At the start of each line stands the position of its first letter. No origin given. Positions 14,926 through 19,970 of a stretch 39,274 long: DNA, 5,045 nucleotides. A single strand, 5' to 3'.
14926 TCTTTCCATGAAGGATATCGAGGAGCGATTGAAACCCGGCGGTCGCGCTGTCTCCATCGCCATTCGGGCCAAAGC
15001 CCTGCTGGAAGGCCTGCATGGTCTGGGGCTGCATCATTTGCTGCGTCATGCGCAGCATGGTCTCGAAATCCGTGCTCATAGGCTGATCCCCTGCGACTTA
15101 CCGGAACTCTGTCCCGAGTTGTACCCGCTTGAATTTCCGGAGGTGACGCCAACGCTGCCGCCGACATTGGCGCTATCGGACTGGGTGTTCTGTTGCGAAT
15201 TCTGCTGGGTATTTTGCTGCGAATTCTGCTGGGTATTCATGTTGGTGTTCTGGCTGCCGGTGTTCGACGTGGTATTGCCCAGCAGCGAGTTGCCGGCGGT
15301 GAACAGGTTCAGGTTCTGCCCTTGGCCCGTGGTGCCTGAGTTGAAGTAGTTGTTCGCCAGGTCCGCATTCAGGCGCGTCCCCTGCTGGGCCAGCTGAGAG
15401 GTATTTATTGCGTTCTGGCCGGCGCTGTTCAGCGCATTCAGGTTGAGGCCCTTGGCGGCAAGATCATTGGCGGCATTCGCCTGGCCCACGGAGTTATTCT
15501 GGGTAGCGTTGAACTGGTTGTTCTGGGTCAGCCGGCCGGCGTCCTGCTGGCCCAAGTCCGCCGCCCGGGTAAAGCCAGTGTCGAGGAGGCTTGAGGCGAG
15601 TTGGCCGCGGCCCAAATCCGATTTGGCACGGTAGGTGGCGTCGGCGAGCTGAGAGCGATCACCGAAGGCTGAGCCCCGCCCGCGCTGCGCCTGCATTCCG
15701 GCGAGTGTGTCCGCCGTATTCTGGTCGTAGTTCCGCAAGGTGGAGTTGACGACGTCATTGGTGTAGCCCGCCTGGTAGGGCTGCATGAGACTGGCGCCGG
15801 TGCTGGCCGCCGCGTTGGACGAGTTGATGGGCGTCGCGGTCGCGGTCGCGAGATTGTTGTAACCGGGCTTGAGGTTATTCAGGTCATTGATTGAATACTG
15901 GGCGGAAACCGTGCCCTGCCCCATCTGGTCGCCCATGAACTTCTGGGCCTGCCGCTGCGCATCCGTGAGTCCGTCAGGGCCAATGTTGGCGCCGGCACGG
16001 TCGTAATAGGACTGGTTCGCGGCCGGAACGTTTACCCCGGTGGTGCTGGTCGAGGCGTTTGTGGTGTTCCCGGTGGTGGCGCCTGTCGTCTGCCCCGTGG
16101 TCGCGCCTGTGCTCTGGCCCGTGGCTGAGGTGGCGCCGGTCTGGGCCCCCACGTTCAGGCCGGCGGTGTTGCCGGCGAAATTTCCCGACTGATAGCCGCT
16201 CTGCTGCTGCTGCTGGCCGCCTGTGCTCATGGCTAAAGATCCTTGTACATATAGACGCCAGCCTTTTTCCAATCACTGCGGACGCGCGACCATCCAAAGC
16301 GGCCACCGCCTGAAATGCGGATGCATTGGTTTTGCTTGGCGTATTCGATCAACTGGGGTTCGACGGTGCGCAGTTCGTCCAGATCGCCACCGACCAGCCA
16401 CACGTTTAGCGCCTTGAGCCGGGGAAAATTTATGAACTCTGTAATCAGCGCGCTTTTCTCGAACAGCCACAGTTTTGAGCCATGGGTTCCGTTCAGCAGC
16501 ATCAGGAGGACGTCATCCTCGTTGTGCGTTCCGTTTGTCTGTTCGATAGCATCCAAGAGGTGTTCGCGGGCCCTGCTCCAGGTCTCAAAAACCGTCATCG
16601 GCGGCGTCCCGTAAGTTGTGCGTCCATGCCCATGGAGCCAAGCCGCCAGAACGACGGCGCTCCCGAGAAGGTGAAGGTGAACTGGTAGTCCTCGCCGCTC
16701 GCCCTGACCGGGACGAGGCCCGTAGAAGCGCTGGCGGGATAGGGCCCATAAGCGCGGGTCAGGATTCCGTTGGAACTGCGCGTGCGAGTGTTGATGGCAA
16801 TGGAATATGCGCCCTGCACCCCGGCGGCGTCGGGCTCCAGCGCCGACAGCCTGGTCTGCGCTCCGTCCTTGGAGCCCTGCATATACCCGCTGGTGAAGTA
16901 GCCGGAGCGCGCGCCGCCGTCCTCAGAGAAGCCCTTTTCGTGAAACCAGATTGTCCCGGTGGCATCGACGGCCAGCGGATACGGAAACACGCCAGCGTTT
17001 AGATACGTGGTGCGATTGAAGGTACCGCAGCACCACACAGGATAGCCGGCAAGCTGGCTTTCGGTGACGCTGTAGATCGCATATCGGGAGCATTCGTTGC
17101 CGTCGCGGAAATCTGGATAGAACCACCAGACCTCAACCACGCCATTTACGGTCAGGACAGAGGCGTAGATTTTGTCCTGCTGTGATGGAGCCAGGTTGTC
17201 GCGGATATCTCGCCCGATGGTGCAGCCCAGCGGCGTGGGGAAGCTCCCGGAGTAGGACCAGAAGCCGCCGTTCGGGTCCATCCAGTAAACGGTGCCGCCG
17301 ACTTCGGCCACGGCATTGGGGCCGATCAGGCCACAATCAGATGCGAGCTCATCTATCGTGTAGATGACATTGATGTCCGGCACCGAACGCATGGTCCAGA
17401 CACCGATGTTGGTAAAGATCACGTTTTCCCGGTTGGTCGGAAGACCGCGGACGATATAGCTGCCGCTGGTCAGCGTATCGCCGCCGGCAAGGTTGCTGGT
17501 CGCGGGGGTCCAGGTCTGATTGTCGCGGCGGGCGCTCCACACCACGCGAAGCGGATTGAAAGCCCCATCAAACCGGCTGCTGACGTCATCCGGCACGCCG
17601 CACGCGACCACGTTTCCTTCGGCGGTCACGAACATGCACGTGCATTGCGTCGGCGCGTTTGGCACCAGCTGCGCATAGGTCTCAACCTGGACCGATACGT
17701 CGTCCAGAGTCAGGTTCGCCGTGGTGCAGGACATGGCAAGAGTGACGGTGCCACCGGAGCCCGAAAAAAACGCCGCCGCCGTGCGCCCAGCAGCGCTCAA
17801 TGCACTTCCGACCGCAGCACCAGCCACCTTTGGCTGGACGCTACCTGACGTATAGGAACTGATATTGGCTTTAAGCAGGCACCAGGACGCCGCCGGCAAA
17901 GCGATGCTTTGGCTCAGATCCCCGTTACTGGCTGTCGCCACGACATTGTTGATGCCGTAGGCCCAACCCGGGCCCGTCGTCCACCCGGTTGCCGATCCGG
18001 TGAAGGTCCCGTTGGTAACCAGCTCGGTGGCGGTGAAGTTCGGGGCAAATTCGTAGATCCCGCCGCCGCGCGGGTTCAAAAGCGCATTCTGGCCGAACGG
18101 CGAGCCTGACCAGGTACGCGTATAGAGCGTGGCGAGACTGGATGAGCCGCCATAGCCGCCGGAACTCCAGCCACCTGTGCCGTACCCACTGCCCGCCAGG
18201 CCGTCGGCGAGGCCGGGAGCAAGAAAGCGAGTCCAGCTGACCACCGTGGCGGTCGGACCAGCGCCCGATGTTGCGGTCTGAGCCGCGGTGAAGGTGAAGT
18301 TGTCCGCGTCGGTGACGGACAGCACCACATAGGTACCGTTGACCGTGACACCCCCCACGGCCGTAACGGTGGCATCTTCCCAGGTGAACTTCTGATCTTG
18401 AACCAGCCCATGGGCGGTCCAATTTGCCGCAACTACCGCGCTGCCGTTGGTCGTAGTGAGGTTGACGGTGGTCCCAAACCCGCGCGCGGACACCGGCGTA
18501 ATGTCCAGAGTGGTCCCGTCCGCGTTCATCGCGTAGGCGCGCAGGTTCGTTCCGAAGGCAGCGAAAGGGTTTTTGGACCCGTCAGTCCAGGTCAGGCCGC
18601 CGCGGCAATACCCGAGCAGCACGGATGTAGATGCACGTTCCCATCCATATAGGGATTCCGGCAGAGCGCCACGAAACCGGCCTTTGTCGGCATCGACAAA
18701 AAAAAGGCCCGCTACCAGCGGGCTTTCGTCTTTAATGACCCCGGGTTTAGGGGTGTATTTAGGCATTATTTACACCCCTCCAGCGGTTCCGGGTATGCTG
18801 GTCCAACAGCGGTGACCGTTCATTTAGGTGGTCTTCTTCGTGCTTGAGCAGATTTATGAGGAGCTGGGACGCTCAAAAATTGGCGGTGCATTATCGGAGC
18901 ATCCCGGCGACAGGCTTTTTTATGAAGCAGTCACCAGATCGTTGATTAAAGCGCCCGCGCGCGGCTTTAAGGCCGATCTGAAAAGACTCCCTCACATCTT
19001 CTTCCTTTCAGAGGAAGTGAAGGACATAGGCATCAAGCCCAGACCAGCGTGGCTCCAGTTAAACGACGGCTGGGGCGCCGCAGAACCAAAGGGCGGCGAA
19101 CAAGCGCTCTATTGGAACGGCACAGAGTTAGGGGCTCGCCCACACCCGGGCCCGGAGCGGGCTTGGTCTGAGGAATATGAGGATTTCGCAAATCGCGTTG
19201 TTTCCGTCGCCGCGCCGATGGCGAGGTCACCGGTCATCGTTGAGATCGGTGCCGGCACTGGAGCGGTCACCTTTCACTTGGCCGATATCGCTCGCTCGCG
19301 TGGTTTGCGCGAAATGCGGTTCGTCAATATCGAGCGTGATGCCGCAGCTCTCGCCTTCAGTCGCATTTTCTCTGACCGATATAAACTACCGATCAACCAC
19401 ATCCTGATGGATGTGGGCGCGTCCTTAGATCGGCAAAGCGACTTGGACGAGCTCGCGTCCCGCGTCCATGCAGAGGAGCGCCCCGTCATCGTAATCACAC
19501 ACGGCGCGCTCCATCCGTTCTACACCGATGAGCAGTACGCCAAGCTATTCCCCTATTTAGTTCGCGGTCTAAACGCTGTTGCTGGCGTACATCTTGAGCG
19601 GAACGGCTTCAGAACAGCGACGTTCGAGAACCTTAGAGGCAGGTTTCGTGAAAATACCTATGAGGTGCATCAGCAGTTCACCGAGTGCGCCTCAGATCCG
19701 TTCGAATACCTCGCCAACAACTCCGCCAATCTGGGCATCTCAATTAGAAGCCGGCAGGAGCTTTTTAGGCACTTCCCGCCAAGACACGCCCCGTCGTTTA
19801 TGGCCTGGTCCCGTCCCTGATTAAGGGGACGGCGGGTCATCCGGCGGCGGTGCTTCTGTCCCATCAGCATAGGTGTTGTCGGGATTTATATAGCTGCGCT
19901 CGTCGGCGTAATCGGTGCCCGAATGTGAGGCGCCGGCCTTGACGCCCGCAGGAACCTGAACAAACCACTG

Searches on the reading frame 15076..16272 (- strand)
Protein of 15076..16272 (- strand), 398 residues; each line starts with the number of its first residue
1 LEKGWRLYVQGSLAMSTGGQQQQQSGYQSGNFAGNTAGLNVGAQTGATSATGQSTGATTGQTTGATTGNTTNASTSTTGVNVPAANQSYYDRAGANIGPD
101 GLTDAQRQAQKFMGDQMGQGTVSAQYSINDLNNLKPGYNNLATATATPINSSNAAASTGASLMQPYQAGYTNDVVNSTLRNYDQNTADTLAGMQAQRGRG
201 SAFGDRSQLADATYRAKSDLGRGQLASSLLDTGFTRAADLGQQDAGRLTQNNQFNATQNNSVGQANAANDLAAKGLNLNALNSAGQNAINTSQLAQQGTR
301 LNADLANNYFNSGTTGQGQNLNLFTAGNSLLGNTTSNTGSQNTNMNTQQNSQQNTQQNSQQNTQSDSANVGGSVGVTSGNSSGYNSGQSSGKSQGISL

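Call 11: search_protein_families(library=pfam, proteins=[window:15076-16272:-], max_evalue=0.01)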
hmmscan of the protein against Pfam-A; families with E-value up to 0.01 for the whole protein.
window:15076-16272:- (398 aa): 0 families

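Call 44: search_protein_families(library=ncbifam, proteins=[window:15076-16272:-], max_evalue=0.01)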
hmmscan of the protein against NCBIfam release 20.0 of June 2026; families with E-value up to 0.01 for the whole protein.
window:15076-16272:- (398 aa): 1 family
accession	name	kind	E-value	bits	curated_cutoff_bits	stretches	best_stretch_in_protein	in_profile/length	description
NF009925.1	PRK13386.1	equivalog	0.0099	15.2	192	1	20-72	36-86/228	flagellar assembly protein FliH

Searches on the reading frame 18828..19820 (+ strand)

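Call 13: search_protein_families(library=pfam, proteins=[window:18828-19820:+], max_evalue=0.01)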
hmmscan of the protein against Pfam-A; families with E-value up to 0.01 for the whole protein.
window:18828-19820:+ (330 aa): 1 family
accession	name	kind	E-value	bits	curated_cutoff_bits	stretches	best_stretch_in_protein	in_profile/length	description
PF00398.26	RrnaAD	-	0.0092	15.5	24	0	128-164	26-61/263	Ribosomal RNA adenine dimethylase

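Call 44: search_protein_families(library=ncbifam, proteins=[window:18828-19820:+], max_evalue=0.01)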
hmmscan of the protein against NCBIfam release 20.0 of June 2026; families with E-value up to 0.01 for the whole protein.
window:18828-19820:+ (330 aa): 7 families
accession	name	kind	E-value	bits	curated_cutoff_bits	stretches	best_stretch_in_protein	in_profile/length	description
NF041658.1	ornithlipidmtase_OlsG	equivalog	5e-05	23.1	350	1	130-187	37-87/191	ornithine lipid N-methyltransferase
TIGR02469.1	CbiT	equivalog_domain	0.00057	20.2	78.3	1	132-197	19-79/124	precorrin-6Y C5,15-methyltransferase (decarboxylating) subunit CbiT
NF045881.1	PLipidMtase_Agro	equivalog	0.00096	18.7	250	0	121-169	41-84/197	phospholipid N-methyltransferase PmtA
NF000337.1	erm_SHROVE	exception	0.0015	17.9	320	1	121-158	17-53/248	ErmE/ErmH/ErmO/ErmR family 23S rRNA (adenine(2058)-N(6))-methyltransferase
NF000468.1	Erm37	exception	0.0016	18.5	350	1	112-153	12-52/179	23S rRNA (adenine(2058)-N(6))-methyltransferase Erm(37)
NF000499.2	Erm23S_rRNA_broad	equivalog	0.0046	16.4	212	1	121-156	12-46/244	23S ribosomal RNA methyltransferase Erm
NF004851.0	PRK06202.1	equivalog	0.0054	16.2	243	1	132-180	59-106/237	hypothetical protein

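Call 93: search_protein_families(library=padloc, proteins=[window:18828-19817:+], max_evalue=0.01)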
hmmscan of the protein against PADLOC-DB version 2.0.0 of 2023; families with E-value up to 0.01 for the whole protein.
window:18828-19817:+ (330 aa): 1 family
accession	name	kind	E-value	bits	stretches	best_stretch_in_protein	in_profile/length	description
PDLC04134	mad2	-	6.5e-05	19.9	1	134-282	292-421/492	mads_2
